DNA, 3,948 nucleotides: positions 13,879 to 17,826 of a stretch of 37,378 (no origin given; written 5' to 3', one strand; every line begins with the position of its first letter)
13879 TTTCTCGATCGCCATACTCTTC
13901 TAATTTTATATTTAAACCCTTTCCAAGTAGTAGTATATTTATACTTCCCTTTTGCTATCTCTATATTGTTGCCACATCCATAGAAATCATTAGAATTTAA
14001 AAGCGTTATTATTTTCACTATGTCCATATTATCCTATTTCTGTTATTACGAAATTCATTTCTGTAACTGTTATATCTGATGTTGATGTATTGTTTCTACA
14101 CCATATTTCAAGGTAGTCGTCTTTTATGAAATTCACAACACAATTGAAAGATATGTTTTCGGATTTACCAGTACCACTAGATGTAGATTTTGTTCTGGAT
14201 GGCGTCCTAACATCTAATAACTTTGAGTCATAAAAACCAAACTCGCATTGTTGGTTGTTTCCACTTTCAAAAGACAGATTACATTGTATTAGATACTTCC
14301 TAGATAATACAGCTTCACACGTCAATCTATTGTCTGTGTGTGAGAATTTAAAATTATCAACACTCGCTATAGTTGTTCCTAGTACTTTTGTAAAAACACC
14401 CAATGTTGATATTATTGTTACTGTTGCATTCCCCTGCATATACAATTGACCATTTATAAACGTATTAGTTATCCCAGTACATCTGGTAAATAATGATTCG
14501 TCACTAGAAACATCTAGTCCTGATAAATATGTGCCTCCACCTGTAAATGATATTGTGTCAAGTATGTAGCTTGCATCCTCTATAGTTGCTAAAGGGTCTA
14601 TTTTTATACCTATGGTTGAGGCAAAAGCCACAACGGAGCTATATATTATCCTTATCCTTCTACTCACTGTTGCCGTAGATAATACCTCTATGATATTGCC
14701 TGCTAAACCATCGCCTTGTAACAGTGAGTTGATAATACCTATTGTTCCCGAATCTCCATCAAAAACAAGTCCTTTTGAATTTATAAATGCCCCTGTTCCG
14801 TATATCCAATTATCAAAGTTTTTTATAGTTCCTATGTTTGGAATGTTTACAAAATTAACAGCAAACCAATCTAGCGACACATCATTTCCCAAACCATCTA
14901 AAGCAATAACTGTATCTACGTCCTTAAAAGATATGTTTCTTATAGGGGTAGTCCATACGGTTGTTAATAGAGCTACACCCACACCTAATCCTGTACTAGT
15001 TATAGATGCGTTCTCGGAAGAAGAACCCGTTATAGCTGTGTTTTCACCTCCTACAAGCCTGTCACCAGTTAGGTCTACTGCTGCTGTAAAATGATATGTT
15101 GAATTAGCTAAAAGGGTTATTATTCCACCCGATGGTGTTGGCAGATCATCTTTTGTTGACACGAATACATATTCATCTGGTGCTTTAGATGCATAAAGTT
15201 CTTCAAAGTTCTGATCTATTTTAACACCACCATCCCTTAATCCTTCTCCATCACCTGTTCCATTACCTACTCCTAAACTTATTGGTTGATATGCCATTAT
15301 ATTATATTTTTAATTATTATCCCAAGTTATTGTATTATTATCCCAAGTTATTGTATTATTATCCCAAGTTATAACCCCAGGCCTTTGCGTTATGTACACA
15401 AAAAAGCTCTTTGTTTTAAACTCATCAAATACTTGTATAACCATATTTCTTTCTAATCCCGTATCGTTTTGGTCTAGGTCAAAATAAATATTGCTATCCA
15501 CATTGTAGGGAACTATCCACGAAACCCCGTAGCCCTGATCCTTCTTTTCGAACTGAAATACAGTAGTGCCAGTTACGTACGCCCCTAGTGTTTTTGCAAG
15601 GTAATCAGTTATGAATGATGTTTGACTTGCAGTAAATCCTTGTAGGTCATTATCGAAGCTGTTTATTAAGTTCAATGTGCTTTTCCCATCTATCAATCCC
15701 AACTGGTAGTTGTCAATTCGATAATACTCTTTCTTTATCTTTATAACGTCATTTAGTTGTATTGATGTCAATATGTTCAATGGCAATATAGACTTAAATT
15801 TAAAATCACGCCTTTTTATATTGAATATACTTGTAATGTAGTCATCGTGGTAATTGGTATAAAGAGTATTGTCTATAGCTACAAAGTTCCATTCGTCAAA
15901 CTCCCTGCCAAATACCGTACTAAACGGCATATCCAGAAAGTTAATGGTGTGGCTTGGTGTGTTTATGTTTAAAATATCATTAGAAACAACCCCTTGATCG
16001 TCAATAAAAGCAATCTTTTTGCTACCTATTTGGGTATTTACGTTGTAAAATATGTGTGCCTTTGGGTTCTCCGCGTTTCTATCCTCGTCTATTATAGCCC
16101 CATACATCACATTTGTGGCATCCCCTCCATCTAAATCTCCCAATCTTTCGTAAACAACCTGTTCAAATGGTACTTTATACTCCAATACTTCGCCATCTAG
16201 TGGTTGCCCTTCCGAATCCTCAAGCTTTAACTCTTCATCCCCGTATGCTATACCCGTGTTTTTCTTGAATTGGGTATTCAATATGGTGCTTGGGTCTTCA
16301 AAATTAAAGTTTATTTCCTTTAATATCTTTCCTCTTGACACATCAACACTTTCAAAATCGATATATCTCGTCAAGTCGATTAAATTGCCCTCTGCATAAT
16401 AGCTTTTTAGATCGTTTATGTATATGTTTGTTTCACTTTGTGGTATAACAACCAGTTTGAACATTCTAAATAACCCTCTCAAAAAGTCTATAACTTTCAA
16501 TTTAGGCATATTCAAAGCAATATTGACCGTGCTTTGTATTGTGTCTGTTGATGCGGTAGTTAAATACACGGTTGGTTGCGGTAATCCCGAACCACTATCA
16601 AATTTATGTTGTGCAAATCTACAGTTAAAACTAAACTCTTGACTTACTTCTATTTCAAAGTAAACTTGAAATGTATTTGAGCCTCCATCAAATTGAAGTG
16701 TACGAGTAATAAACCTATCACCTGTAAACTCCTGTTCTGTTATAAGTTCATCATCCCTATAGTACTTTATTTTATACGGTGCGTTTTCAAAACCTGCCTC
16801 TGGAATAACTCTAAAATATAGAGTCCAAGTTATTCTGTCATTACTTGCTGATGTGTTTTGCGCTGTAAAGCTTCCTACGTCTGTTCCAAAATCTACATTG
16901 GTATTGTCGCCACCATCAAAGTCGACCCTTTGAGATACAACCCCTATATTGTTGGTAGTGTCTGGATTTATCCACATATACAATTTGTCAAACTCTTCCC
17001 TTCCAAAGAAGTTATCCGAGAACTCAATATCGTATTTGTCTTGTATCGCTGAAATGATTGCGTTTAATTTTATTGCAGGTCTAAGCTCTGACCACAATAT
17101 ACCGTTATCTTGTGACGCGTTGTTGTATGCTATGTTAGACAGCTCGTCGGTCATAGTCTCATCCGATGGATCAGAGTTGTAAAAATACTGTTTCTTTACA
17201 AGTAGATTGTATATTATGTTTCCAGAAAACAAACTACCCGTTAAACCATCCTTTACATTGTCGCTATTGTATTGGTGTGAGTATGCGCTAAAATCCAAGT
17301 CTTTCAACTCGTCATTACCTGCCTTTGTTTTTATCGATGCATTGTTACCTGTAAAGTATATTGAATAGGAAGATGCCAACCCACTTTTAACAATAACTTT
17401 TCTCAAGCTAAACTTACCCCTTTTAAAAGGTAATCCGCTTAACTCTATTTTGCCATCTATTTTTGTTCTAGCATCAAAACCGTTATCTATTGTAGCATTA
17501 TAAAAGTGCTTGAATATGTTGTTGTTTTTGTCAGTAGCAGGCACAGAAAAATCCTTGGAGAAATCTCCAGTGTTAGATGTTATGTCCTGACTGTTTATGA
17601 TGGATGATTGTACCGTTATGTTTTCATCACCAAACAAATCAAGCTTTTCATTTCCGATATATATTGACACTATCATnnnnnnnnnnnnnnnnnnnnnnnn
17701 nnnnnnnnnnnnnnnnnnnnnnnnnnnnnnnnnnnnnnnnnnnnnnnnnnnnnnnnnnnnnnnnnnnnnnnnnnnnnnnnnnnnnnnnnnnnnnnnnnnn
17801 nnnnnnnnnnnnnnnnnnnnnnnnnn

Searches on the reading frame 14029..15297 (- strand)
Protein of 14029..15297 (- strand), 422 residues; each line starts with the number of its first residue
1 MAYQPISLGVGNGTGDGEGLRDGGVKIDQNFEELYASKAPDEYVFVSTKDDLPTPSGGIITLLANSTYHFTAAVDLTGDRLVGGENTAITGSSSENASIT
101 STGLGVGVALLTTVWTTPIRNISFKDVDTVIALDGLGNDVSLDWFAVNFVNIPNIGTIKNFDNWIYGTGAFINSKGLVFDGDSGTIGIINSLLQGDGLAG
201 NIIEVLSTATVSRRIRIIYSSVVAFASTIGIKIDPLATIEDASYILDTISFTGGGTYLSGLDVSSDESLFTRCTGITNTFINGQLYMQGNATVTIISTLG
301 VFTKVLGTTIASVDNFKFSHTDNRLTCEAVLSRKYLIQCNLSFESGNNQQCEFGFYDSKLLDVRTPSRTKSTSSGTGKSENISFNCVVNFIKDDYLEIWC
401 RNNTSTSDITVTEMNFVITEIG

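Call 14: search_protein_families(library=pfam, proteins=[window:14029-15297:-], max_evalue=1)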
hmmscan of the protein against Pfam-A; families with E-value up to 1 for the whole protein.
window:14029-15297:- (422 aa): 1 family
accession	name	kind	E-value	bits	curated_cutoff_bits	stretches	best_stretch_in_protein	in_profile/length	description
PF07880.17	T4_gp9_10_N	-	0.0062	17.1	25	1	12-40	10-38/175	Bacteriophage T4 gp9/10-like protein, N-terminal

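Call 30: search_protein_families(library=phrogs, proteins=[window:14029-15297:-], max_evalue=0.001)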
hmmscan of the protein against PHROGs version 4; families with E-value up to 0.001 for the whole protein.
window:14029-15297:- (422 aa): 2 families
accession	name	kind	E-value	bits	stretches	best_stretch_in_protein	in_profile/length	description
phrog_16509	-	unknown function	3.1e-13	50.3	1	36-419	14-411/414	-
phrog_677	-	tail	5.4e-06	27.1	1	1-109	1-103/412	baseplate wedge tail fiber protein connector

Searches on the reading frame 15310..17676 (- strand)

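Call 7: search_protein_families(library=phrogs, proteins=[window:15310-17676:-], max_evalue=0.01)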
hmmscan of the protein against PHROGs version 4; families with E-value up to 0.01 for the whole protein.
window:15310-17676:- (788 aa): 1 family
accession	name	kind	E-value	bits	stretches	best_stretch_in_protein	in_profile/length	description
phrog_38559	-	unknown function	3.3e-91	307.8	1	9-784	13-753/754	-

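Call 14: search_protein_families(library=pfam, proteins=[window:15310-17676:-], max_evalue=1)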
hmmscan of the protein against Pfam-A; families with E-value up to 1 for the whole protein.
window:15310-17676:- (788 aa): 1 family
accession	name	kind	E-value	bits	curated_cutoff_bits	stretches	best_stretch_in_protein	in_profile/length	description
PF22136.2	MpAgo_N-like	-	0.089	13.4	27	1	160-205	3-47/65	Bacterial argonaute protein N-terminal domain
